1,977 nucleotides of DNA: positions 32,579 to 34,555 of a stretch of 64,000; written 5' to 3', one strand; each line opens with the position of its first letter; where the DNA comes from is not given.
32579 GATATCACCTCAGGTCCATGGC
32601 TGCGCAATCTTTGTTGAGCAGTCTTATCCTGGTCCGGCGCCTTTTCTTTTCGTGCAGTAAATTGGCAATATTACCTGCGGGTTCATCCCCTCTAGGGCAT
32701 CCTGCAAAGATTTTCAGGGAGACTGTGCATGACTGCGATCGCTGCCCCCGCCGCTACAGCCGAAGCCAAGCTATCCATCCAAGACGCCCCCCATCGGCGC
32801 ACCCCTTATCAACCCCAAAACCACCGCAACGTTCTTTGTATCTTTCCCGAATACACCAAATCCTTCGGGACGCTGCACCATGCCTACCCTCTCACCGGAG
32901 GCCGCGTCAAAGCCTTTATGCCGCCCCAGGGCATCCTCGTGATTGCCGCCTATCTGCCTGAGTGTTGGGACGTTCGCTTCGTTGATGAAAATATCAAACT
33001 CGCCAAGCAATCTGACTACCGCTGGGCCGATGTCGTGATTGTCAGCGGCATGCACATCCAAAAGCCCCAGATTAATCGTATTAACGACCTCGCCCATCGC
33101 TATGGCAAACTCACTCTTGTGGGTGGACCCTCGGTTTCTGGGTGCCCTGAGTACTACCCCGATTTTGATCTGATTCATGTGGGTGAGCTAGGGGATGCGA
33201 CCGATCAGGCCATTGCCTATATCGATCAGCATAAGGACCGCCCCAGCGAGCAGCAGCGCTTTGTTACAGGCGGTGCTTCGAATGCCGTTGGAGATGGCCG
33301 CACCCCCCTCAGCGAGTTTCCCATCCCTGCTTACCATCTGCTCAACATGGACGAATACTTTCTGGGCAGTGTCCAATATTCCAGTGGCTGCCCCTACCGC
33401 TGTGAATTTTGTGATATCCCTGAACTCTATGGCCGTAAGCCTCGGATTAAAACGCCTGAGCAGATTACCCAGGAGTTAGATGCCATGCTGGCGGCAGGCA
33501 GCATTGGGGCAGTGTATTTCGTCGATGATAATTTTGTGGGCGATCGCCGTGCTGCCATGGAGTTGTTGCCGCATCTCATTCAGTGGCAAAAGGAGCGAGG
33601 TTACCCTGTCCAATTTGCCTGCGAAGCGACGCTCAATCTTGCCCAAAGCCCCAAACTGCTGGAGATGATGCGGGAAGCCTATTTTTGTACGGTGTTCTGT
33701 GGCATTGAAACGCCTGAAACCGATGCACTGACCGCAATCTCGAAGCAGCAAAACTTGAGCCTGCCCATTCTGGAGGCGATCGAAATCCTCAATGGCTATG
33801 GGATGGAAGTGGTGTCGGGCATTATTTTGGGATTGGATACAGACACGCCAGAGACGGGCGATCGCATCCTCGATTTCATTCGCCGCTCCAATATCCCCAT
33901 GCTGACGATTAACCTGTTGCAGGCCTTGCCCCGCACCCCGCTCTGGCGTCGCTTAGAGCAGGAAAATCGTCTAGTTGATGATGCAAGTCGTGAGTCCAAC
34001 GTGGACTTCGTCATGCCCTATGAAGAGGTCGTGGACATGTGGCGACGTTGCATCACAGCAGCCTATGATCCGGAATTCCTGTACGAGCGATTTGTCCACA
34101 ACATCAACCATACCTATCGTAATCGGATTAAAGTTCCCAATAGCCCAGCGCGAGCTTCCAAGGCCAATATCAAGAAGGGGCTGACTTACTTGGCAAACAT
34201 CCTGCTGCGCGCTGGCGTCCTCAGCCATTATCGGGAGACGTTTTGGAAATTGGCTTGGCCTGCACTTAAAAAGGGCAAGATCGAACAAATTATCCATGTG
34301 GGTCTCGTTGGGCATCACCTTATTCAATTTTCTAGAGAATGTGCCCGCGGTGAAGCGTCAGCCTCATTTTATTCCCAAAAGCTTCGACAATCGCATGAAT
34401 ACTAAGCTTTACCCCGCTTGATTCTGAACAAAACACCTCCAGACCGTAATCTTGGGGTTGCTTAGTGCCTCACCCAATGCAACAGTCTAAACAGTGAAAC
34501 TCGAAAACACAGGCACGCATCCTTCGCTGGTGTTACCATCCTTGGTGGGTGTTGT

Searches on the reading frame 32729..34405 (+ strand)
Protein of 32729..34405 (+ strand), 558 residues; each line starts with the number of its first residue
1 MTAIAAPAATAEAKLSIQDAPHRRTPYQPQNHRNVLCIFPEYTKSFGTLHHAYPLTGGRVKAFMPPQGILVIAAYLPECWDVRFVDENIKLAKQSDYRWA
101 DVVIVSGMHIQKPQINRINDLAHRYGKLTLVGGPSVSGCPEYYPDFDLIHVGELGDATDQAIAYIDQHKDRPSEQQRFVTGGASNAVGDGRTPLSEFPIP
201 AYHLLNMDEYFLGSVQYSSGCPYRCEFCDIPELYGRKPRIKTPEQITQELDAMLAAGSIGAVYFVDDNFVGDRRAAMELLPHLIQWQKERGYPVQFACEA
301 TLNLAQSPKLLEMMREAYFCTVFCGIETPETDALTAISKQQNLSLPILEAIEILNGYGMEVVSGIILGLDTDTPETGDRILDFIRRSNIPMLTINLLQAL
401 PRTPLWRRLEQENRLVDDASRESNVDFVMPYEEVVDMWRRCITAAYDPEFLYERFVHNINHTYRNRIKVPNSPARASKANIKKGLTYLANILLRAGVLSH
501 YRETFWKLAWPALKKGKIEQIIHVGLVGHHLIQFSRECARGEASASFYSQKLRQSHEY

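Call 5: search_protein_families(library=pfam, proteins=[window:32729-34405:+], max_evalue=0.01)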
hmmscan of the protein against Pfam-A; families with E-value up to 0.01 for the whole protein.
window:32729-34405:+ (558 aa): 3 families
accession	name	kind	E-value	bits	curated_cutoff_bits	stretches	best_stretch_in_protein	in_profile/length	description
PF13282.11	DUF4070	-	2.3e-38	131.9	22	1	403-541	1-141/144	Domain of unknown function (DUF4070)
PF04055.27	Radical_SAM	-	1e-16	62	29.5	1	217-384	3-166/166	Radical SAM superfamily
PF02310.24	B12-binding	-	3.4e-10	40.2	32.1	1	58-157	6-116/121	B12 binding domain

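Call 6: search_protein_families(library=ncbifam, proteins=[window:32729-34405:+], max_evalue=0.01)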
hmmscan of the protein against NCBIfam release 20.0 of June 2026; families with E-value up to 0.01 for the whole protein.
window:32729-34405:+ (558 aa): 20 families
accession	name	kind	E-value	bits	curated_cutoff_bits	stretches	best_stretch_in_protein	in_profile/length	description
TIGR04479.1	bcpD_PhpK_rSAM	subfamily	4.1e-21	74.9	600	1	215-411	244-433/504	PhpK family radical SAM P-methyltransferase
TIGR03471.1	HpnJ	equivalog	2.7e-15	56.2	577.6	1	214-420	199-398/472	hopanoid biosynthesis associated radical SAM protein HpnJ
NF050148.1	rSAM_ApyD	equivalog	7.2e-15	54.4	750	1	194-408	179-392/645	RiPP biosynthesis radical SAM protein ApyD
TIGR04014.1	B12_SAM_MJ_0865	equivalog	5.1e-14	51.9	360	1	88-414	27-363/434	methyl-coenzyme M reductase glutamine C-methyltransferase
TIGR04013.1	B12_SAM_MJ_1487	hypoth_equivalog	2.2e-13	49.8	251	1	88-386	32-332/382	TIGR04013 family B12-binding domain/radical SAM domain-containing protein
TIGR02026.1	BchE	equivalog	4e-12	45.7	481.35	1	215-429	197-406/497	magnesium-protoporphyrin IX monomethyl ester anaerobic oxidative cyclase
TIGR04072.2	rSAM_ladder_B12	equivalog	4.5e-12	45.3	360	1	127-418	99-381/443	lipid biosynthesis B12-binding/radical SAM protein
NF033712.0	B12_rSAM_KedN5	subfamily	6.3e-10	37.9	700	1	218-376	201-359/624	KedN5 family methylcobalamin-dependent radical SAM C-methyltransferase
TIGR04367.1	HpnR_B12_rSAM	equivalog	6.4e-10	38.1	650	1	200-373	167-339/490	hopanoid C-3 methylase HpnR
NF033070.1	rSAM_AprD4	equivalog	1.9e-09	37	500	1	212-389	196-368/456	AprD4 family radical SAM diol-dehydratase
TIGR04295.1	B12_rSAM_oligo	hypoth_equivalog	8.5e-09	34.6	400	1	215-344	203-319/422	TIGR04295 family B12-binding domain-containing radical SAM protein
NF040542.1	rSAM_RCCLKC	equivalog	3.2e-08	33.1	450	1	192-362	160-325/423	arsinothricin biosynthesis radical SAM protein ArsL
NF038361.1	rSAM_Sden_1168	equivalog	2.8e-07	29.4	575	1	194-406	250-470/560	Sden_1168 family B12-binding radical SAM P-methyltransferase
NF045585.1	rSAM_slr0320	equivalog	1.3e-05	23.9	775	1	205-285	229-306/511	photosystem II high light acclimation radical SAM protein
TIGR01125.1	TIGR01125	equivalog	8.3e-05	21.8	356.95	1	214-257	139-181/432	30S ribosomal protein S12 methylthiotransferase RimO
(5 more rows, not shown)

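Call 9: find_homologous_proteins(query=window:32729-34405:+, max_evalue=1e-20)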
Query window:32729-34405:+ (558 aa): 6243 proteins with E <= 1e-20 among 8000 candidates; the best 120 are listed.
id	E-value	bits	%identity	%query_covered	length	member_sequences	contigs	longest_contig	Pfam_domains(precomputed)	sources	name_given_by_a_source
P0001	0.0e+0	1300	100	100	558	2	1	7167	PF04055.28,PF13282.12,PF02310.25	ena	-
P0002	0.0e+0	1174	90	100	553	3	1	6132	PF04055.28,PF13282.12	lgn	-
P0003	0.0e+0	1096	84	99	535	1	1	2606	PF04055.28,PF13282.12,PF02310.25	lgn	-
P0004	0.0e+0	1096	85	99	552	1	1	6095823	PF04055.28,PF13282.12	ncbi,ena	-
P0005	0.0e+0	1083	82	99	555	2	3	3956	PF04055.28,PF13282.12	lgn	-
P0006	0.0e+0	1053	82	96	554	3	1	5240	PF04055.28,PF13282.12,PF02310.25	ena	-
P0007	0.0e+0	1050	81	96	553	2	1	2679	PF04055.28,PF13282.12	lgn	-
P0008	0.0e+0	1044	82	96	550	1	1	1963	PF04055.28,PF13282.12,PF02310.25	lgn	-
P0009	2.5e-288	975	77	96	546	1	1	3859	PF04055.28,PF13282.12,PF02310.25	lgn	-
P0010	6.8e-287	971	76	95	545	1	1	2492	PF04055.28,PF13282.12,PF02310.25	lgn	-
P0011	2.9e-285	965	74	98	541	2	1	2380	PF04055.28,PF13282.12,PF02310.25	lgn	-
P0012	5.2e-285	964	74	98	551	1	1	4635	PF04055.28,PF13282.12,PF02310.25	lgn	-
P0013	5.5e-285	964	74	98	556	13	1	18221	PF04055.28,PF13282.12,PF02310.25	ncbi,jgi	ncbi:MAG TPA: B12-binding domain-containing radical SAM protein [Chroococcales cyanobacterium]|jgi:r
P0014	6.7e-285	964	75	96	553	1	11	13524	PF04055.28,PF13282.12,PF02310.25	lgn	-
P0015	1.7e-284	963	75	95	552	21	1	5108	PF04055.28,PF13282.12,PF02310.25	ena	-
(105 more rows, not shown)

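Call 10: find_related_loci(query=window:32729-34405:+, collection=genome_contigs, flank=10000)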
Query window:32729-34405:+ (558 aa) in genome_contigs; peptide patterns used: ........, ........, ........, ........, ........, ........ (x = any residue, [..] = any of these).
283 stretches matched a pattern; 254 encode a relative of the query (tblastn E <= 1e-3); the best 80 are kept; 80 distinct loci.
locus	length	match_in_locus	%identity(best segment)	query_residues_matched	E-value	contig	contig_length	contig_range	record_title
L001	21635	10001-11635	85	1-553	0e+0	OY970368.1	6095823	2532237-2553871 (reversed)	MAG: uncultured cyanobacterium isolate MFD04716.bin.1.71 genome assembly, chromosome: 1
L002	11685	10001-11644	82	1-550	0e+0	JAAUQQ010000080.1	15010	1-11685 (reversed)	MAG: Synechococcales cyanobacterium RM1_1_8 NODE_1057_length_15010_cov_4.370960, whole genome shotgun sequence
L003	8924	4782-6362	82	22-556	0e+0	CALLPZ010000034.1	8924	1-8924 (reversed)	MAG: uncultured Pseudanabaenaceae cyanobacterium isolate L2_Bin_MAXBIN__054_1 genome assembly, contig: c_000002891899, w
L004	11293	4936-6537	74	11-556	0e+0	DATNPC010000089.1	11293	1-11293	MAG TPA_asm: Allocoleopsis sp. isolate SMAG_U16471 k141_1285383, whole genome shotgun sequence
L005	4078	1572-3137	75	23-553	0e+0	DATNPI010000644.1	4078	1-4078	MAG TPA_asm: Coleofasciculaceae cyanobacterium isolate SMAG_U16477 k141_386604, whole genome shotgun sequence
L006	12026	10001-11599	74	11-555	0e+0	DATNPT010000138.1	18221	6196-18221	MAG TPA_asm: Chroococcales cyanobacterium isolate SMAG_U16488 k141_5251524, whole genome shotgun sequence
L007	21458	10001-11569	75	24-555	0e+0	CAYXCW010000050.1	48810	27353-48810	MAG TPA_asm: uncultured bacterium isolate binchicken_co319_167 genome assembly, contig: NODE_922_length_48810_cov_24.062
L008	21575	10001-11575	74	24-556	0e+0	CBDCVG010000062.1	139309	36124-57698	MAG: Caldora sp. isolate e91194d1-5003-4bb1-8e0a-ecd65b6f64b4 genome assembly, contig: contig_62, whole genome shotgun s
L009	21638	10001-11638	72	3-554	0e+0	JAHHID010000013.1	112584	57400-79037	MAG: Spirirestis rafaelensis WJT71-NPBG6 JAESGY010000056.1, whole genome shotgun sequence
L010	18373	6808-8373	75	24-554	0e+0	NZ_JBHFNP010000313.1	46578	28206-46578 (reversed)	Microseira sp. BLCC-F43 bin1.fa-313, whole genome shotgun sequence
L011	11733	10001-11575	73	24-556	0e+0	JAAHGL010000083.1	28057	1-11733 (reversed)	MAG: Symploca sp. SIO2C1 2C1_NODE_83, whole genome shotgun sequence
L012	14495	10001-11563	75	24-553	0e+0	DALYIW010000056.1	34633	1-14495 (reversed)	MAG TPA_asm: Coleofasciculaceae cyanobacterium CTOTU46601 NODE_62_length_34633_cov_3.567644, whole genome shotgun sequen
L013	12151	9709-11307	74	17-556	0e+0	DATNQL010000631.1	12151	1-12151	MAG TPA_asm: Stenomitos sp. isolate SMAG_U16506 k141_257277, whole genome shotgun sequence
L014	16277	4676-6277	72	2-552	0e+0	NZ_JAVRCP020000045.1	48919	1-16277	MAG: Nostoc sp. DedVER02 Nostoc_sp_DedVER02_45, whole genome shotgun sequence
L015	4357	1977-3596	73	8-556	0e+0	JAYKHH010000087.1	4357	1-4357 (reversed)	MAG: Leptolyngbyaceae cyanobacterium isolate 1583017 NODE_7482619, whole genome shotgun sequence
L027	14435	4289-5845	74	25-552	0e+0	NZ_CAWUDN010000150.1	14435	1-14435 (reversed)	Nostoc sp. PCC 9305 isolate Nostoc CCY 9926 NODE_150_length_14435_cov_146.584771, whole genome shotgun sequence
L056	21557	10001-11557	73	25-552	0e+0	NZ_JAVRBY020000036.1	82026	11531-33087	MAG: Nostoc sp. DedQUE02 Nostoc_sp_DedQUE02_36, whole genome shotgun sequence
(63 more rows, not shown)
